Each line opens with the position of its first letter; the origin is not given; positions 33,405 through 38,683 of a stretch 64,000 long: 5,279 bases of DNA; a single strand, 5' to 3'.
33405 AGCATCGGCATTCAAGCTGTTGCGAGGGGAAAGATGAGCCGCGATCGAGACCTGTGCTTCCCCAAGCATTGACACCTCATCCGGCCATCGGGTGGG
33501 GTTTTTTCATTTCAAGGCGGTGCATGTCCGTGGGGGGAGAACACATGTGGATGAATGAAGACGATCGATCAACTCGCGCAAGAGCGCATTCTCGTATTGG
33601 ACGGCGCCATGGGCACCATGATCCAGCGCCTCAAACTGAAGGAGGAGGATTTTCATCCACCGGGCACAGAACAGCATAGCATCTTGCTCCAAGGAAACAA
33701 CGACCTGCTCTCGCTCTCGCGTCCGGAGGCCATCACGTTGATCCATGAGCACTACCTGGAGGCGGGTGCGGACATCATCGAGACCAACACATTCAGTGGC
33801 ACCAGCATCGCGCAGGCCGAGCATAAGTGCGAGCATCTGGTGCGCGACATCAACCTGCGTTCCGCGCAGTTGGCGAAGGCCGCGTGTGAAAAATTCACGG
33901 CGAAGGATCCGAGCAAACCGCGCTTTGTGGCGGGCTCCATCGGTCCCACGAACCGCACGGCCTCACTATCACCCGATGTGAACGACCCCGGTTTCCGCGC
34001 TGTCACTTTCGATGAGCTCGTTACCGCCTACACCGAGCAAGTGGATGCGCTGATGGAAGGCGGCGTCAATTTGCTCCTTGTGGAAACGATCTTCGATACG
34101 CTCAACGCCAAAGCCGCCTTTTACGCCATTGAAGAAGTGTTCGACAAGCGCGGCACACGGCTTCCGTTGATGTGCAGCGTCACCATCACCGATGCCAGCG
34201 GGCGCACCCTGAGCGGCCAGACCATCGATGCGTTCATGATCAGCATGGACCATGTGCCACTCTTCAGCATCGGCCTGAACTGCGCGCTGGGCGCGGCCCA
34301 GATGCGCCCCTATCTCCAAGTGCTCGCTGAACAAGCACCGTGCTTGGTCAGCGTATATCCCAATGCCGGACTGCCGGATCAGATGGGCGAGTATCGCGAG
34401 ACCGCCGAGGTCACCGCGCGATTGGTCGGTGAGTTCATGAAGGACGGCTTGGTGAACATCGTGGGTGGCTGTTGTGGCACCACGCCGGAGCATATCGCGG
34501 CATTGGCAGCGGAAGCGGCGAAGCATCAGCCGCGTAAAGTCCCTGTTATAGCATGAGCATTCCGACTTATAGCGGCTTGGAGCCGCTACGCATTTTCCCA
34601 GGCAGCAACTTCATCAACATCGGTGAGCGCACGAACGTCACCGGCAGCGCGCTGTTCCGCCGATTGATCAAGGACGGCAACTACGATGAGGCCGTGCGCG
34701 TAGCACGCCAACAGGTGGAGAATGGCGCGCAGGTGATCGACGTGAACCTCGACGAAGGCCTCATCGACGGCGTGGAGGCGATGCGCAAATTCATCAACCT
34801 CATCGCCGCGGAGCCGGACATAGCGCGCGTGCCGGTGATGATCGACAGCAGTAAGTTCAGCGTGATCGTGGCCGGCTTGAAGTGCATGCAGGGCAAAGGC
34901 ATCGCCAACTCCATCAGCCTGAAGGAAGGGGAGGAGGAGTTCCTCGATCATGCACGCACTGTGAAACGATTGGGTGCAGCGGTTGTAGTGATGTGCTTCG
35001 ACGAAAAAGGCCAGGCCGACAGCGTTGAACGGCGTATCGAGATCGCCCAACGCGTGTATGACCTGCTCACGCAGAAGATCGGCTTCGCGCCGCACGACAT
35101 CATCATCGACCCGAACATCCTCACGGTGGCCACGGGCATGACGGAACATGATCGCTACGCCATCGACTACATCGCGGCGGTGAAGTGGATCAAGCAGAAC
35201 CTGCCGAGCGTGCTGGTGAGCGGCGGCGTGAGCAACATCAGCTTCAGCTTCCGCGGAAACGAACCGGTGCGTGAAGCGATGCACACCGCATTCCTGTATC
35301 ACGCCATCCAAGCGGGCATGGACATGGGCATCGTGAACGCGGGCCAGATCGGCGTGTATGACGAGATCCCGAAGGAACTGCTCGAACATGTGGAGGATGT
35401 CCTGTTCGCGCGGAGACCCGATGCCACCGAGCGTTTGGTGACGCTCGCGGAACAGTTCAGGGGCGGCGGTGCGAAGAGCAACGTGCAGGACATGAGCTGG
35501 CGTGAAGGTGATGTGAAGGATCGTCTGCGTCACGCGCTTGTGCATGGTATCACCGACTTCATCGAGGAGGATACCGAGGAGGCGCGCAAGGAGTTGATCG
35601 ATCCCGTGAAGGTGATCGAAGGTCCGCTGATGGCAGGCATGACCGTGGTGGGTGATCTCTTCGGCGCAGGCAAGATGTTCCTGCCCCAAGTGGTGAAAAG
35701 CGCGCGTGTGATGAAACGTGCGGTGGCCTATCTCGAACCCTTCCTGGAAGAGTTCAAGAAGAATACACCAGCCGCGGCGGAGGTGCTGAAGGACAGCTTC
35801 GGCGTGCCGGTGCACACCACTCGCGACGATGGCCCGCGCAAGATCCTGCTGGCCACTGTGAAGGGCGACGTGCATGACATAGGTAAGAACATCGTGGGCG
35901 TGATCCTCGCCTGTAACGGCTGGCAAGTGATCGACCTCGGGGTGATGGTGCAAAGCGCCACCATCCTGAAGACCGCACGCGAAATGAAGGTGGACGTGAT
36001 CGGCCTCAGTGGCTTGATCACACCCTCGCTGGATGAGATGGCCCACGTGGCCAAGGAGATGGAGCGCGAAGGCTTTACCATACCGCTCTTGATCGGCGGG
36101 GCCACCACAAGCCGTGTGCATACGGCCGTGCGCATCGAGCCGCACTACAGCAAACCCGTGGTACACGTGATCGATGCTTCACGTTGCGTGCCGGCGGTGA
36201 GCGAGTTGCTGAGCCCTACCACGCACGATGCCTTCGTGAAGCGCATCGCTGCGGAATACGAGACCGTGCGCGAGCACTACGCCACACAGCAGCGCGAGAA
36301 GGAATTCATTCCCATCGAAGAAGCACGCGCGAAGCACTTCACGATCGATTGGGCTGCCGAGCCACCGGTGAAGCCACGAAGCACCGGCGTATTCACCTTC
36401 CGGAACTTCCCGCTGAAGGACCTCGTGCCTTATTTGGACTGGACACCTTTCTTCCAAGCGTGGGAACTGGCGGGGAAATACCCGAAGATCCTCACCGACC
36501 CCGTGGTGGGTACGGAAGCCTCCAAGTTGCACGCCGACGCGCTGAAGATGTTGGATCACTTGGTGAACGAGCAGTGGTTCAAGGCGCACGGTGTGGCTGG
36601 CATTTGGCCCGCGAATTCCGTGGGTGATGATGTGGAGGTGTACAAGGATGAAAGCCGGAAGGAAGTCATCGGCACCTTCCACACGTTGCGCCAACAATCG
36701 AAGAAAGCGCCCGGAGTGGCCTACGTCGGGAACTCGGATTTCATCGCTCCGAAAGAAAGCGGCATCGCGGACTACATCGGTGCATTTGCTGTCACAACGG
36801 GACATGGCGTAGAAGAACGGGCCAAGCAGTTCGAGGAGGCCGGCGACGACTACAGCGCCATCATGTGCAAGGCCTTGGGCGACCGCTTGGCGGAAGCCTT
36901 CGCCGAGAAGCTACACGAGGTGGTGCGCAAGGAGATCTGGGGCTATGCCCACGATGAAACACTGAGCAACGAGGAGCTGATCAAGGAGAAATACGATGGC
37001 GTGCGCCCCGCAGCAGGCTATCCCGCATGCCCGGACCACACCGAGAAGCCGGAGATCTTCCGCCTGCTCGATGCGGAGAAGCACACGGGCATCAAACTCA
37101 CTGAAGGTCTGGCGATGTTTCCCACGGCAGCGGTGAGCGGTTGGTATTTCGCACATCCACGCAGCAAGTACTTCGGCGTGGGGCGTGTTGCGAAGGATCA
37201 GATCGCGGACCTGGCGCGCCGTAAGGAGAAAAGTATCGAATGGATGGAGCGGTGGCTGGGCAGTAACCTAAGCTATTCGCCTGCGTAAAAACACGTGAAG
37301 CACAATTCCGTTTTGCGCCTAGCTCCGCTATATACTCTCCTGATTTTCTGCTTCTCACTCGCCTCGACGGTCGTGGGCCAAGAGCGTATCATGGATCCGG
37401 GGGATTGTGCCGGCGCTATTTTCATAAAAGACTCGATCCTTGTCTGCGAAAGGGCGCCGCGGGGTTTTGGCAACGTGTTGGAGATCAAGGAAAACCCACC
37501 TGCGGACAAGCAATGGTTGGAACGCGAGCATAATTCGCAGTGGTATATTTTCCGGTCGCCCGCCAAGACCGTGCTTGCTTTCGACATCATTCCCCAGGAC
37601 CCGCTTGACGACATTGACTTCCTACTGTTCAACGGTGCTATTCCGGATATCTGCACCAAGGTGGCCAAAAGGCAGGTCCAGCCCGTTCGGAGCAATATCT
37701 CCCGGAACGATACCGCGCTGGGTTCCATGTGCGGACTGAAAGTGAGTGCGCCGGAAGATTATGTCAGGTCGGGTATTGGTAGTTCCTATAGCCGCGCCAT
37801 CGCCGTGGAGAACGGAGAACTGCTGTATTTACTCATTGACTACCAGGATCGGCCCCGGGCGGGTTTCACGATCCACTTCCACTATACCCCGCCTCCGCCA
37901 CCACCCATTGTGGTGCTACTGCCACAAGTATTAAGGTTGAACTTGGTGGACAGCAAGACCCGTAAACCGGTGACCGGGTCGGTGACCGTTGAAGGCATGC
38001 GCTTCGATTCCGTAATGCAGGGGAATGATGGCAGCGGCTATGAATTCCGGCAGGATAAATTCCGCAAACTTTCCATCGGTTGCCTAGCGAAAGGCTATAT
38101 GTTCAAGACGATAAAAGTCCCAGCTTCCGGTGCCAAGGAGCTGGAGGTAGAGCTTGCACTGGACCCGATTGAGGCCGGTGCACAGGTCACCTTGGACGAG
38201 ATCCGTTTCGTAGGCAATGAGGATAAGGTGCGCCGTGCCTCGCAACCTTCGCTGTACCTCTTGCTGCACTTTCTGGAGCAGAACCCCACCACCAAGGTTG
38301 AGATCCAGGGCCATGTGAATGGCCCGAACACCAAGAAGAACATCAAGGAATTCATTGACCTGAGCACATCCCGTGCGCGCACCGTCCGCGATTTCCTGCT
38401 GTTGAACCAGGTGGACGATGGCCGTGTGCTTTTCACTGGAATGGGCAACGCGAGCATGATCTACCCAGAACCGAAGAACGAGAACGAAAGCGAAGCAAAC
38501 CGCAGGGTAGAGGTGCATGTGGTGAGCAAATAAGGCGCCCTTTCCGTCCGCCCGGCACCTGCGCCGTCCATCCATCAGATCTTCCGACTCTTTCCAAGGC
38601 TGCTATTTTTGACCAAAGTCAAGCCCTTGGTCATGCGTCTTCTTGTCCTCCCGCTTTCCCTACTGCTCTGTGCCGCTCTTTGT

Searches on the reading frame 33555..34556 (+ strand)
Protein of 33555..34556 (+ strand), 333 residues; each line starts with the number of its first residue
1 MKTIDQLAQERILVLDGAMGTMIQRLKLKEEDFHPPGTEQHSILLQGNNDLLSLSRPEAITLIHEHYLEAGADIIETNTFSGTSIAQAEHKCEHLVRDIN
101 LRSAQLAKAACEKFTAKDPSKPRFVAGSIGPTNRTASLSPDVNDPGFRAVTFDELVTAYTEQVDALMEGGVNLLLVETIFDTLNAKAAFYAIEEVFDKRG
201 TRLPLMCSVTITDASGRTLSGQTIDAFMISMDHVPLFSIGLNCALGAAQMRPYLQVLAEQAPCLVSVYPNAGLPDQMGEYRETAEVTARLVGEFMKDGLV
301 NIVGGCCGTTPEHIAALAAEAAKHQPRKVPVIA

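Call 78: search_protein_families(library=pfam, proteins=[window:33555-34556:+], max_evalue=0.00001)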
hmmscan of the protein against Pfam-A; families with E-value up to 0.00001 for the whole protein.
window:33555-34556:+ (333 aa): 1 family
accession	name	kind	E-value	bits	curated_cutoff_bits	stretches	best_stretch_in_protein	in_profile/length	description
PF02574.22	S-methyl_trans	-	1.3e-95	321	22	1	13-319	1-281/283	Homocysteine S-methyltransferase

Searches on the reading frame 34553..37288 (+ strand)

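Call 78: search_protein_families(library=pfam, proteins=[window:34553-37288:+], max_evalue=0.00001)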
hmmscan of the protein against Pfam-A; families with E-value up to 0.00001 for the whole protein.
window:34553-37288:+ (911 aa): 4 families
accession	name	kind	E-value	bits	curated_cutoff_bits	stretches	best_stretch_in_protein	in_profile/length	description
PF02965.22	Met_synt_B12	-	2.3e-125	418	25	1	620-892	1-273/273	Vitamin B12 dependent methionine synthase, activation domain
PF00809.28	Pterin_bind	-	1.4e-59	202.1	25.5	1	24-262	1-244/244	Pterin binding enzyme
PF02607.22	B12-binding_2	-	7.3e-27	93.8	23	1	322-395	2-74/74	B12 binding domain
PF02310.24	B12-binding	-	7.3e-20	71.5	32.1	1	430-518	2-90/121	B12 binding domain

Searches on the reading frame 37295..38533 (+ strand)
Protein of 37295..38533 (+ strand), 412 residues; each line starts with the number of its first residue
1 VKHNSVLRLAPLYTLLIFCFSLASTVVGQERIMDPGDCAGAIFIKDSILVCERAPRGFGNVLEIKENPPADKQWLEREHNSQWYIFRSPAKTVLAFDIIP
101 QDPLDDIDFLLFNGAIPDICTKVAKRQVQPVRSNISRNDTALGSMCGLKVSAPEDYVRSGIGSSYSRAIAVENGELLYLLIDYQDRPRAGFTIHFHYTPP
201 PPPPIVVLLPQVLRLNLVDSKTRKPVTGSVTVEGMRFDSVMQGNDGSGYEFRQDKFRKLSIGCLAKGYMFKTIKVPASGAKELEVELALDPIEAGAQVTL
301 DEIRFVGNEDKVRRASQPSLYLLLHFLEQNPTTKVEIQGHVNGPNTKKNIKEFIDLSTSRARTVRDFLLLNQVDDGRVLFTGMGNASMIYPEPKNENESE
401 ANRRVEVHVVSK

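Call 78: search_protein_families(library=pfam, proteins=[window:37295-38533:+], max_evalue=0.00001)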
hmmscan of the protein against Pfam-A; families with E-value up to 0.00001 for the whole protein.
window:37295-38533:+ (412 aa): 1 family
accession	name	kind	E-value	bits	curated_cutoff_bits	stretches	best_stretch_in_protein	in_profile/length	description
PF00691.25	OmpA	-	3.1e-10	40.7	27.2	1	305-399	2-95/98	OmpA family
